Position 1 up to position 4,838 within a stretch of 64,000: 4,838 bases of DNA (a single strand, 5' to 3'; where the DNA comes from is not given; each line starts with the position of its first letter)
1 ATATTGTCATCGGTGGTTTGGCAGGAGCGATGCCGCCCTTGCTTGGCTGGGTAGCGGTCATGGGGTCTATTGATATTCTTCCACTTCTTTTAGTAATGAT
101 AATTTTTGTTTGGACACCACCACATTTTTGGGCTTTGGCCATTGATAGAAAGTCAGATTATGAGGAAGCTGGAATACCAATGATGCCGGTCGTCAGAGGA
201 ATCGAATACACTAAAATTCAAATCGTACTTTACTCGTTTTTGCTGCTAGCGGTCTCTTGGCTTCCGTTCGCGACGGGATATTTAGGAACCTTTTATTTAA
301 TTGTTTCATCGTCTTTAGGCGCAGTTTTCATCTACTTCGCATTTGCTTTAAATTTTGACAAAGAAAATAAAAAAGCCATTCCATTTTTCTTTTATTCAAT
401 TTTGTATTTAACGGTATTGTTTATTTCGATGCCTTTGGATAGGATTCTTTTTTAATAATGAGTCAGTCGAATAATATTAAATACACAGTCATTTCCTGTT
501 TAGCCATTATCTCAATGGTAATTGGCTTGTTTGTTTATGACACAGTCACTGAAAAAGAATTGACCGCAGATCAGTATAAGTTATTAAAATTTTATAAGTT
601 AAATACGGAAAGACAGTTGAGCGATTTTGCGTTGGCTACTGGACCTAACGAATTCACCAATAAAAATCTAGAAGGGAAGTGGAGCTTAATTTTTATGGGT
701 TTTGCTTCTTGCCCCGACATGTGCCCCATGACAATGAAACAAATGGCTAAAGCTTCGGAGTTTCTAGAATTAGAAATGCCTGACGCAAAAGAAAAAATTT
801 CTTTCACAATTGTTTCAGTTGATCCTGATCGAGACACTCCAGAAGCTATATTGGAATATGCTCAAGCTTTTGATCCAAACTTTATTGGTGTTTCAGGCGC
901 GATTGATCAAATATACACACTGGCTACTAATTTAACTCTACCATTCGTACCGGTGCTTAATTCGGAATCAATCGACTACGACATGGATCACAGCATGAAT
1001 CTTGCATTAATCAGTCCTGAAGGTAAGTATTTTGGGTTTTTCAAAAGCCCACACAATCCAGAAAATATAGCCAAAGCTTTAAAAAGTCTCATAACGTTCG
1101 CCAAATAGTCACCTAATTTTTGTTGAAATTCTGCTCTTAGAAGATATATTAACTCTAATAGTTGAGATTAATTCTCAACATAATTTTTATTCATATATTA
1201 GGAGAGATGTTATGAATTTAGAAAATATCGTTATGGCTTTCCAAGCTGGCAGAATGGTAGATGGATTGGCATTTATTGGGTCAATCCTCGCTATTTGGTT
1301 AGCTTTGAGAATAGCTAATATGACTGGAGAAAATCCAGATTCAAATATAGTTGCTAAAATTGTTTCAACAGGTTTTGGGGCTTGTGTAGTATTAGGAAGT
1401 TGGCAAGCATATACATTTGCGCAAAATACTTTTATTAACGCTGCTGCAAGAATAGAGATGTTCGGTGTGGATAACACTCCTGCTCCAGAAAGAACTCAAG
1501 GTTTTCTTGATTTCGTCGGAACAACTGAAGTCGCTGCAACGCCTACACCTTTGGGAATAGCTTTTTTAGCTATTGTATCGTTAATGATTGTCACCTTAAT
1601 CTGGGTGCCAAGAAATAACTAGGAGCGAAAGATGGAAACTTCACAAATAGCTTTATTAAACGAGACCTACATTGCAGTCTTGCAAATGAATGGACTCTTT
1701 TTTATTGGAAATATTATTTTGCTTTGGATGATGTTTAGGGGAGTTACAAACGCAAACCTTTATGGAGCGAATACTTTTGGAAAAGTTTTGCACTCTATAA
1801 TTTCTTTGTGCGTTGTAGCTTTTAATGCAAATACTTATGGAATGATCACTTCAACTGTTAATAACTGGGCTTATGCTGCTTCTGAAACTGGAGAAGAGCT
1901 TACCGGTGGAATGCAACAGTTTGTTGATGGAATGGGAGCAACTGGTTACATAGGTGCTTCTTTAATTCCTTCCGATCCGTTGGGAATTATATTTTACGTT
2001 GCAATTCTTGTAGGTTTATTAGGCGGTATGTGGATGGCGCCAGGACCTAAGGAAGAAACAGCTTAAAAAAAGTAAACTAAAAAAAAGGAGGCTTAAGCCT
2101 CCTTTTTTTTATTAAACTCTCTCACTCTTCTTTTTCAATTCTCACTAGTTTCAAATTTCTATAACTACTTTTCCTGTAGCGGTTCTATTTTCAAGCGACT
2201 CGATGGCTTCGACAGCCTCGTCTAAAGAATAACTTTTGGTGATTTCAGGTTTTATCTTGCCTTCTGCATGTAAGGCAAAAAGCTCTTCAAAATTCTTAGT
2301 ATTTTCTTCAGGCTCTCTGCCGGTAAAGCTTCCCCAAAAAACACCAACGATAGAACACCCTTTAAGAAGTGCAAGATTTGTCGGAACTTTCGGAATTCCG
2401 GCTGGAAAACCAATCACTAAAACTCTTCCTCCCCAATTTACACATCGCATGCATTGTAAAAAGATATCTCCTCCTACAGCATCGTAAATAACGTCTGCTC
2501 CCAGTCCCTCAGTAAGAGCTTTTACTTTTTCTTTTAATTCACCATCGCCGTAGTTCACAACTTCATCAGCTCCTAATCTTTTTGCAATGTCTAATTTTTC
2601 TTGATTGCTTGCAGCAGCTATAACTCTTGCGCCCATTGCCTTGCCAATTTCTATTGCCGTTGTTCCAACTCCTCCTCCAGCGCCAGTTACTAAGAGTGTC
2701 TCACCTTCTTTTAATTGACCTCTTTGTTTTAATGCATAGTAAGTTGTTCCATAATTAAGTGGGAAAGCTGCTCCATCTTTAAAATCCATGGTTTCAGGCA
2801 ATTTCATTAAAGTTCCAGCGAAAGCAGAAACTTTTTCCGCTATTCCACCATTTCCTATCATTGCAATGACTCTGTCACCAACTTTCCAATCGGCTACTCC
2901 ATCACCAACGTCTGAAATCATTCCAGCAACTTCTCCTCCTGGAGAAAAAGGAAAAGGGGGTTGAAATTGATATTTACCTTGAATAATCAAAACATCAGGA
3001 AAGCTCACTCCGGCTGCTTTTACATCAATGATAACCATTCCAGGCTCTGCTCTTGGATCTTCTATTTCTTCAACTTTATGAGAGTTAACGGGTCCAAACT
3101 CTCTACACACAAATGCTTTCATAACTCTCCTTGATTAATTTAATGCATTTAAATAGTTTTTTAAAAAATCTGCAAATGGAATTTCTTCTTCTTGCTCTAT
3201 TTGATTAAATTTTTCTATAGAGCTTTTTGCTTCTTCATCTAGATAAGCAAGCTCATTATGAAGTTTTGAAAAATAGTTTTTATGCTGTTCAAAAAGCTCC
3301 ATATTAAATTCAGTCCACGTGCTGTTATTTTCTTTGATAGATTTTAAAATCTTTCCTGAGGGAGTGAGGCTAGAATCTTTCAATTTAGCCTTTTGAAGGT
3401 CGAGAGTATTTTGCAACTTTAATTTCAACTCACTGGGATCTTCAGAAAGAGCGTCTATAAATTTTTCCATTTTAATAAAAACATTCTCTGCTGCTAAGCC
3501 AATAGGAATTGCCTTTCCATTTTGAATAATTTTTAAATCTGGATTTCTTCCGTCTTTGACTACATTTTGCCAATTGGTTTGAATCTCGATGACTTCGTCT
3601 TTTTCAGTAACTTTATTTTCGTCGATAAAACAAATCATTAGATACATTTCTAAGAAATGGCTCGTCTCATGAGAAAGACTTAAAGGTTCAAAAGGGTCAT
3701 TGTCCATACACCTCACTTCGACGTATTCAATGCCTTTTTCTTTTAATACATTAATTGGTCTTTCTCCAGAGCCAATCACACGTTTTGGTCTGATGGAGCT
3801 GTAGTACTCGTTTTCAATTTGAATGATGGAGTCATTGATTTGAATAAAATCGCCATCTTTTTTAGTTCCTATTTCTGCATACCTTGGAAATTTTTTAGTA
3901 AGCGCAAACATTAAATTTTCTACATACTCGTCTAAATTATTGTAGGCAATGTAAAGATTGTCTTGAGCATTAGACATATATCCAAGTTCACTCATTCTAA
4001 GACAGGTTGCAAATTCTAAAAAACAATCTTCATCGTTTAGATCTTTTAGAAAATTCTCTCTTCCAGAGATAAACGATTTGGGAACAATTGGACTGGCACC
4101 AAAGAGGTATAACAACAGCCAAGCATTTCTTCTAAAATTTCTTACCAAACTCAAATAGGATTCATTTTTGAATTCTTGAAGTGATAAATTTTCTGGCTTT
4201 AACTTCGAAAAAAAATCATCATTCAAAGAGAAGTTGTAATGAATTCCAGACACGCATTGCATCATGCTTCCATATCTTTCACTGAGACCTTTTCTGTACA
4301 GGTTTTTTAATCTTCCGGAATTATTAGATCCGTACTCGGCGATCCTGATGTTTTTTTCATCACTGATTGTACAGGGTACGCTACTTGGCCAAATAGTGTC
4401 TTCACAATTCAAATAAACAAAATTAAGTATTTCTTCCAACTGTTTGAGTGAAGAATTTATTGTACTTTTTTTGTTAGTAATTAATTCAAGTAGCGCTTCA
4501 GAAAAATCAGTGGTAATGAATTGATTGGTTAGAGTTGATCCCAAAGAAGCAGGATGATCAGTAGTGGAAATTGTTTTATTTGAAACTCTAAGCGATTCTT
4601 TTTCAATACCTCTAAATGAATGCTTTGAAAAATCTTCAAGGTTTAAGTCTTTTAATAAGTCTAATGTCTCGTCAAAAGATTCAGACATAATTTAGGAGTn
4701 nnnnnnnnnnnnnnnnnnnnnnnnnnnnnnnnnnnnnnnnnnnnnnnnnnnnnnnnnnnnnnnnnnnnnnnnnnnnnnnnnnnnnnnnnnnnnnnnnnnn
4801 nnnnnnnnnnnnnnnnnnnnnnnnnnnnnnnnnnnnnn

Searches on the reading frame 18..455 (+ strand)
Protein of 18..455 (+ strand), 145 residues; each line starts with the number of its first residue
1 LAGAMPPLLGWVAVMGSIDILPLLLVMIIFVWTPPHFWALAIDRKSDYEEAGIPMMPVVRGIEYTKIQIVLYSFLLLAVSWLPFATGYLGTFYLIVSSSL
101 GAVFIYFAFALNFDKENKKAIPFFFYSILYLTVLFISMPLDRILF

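Call 19: search_protein_families(library=pfam, proteins=[window:18-455:+], max_evalue=0.0001)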
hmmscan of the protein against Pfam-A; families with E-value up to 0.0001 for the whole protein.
window:18-455:+ (145 aa): 1 family
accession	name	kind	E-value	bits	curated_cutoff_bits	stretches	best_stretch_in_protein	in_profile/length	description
PF01040.23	UbiA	-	6.7e-26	91.5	34.2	1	2-128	123-249/250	UbiA prenyltransferase family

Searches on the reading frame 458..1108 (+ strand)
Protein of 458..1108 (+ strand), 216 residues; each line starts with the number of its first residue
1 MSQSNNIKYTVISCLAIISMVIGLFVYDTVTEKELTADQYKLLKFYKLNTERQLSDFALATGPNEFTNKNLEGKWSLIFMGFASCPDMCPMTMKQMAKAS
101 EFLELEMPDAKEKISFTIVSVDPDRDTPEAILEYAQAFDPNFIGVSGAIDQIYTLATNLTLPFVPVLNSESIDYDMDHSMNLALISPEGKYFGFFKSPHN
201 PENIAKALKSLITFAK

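Call 19: search_protein_families(library=pfam, proteins=[window:458-1108:+], max_evalue=0.0001)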
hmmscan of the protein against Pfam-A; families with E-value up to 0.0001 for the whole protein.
window:458-1108:+ (216 aa): 1 family
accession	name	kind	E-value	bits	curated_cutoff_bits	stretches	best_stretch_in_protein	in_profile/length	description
PF02630.20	SCO1-SenC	-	7.7e-34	117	22.8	1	63-190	11-133/134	SCO1/SenC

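Call 35: find_encoding_contigs(protein=window:458-1108:+, flank=10000, max_places=2)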
Protein window:458-1108:+ (216 aa): 4 contigs read that carry it; 2 places shown.
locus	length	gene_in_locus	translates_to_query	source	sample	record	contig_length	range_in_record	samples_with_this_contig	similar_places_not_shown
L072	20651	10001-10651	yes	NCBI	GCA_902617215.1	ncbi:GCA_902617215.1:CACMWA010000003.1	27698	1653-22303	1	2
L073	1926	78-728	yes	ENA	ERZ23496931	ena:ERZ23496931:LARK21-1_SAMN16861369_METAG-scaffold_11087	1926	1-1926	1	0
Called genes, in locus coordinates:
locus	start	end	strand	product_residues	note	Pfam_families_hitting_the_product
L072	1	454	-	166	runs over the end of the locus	PF01327:Pep_deformylase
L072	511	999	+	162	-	PF00731:AIRC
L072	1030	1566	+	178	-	PF01300:Sua5_yciO_yrdC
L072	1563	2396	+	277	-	PF08501:Shikimate_dh_N, PF01488:Shikimate_DH, PF03435:Sacchrp_dh_NADP (weak), PF18317:SDH_C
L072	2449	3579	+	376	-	PF02790:COX2_TM, PF00116:COX2, PF00034:Cytochrom_C, PF13442:Cytochrome_CBB3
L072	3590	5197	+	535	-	PF00115:COX1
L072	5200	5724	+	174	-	PF04442:CtaG_Cox11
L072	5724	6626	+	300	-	PF00510:COX3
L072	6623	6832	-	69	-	PF11137:DUF2909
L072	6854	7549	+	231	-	PF02104:SURF1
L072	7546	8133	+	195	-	PF26971:TM-like_Thioredoxin-like_C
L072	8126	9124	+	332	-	PF02628:COX15-CtaA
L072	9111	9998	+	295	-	PF01040:UbiA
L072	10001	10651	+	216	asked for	PF02630:SCO1-SenC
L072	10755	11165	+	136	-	-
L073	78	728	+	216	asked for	PF02630:SCO1-SenC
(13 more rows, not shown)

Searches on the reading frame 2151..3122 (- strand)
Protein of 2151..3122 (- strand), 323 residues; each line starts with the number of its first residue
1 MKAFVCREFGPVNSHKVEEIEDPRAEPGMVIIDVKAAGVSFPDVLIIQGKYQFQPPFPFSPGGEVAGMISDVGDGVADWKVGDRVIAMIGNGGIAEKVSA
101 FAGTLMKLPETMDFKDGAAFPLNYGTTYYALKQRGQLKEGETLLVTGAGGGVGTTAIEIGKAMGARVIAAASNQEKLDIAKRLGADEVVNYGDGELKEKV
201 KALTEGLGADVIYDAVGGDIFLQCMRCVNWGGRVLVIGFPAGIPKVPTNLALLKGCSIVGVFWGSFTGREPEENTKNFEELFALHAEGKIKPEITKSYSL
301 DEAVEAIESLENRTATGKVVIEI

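Call 19: search_protein_families(library=pfam, proteins=[window:2151-3122:-], max_evalue=0.0001)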
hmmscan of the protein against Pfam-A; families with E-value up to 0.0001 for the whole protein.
window:2151-3122:- (323 aa): 3 families
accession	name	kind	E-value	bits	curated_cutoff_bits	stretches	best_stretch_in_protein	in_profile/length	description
PF00107.32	ADH_zinc_N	-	2.6e-32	111.9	31.8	1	151-271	1-117/129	Zinc-binding dehydrogenase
PF13602.12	ADH_zinc_N_2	-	1.8e-23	84.3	27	1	183-321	1-134/134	Zinc-binding dehydrogenase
PF08240.17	ADH_N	-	1.1e-15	58.2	23.5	1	27-110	2-104/104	Alcohol dehydrogenase GroES-like domain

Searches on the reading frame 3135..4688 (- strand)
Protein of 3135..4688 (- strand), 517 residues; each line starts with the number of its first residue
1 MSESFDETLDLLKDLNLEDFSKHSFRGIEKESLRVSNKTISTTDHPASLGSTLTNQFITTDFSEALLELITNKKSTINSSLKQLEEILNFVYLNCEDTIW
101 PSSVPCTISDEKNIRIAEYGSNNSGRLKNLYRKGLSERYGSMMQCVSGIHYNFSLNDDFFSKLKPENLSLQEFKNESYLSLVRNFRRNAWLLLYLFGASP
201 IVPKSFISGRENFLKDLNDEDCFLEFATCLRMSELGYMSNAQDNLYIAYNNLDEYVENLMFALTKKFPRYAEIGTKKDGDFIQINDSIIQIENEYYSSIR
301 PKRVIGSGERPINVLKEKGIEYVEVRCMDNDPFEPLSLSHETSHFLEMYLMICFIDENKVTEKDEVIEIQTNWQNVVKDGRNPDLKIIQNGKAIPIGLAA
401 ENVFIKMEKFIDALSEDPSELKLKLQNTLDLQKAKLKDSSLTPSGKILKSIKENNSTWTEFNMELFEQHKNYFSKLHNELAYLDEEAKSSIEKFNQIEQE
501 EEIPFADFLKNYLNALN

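Call 19: search_protein_families(library=pfam, proteins=[window:3135-4688:-], max_evalue=0.0001)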
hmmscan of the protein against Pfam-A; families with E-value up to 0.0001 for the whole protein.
window:3135-4688:- (517 aa): 1 family
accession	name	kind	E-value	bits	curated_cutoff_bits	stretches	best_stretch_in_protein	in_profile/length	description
PF04262.19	Glu_cys_ligase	-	1.2e-138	462.3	27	1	11-376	3-372/372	Glutamate-cysteine ligase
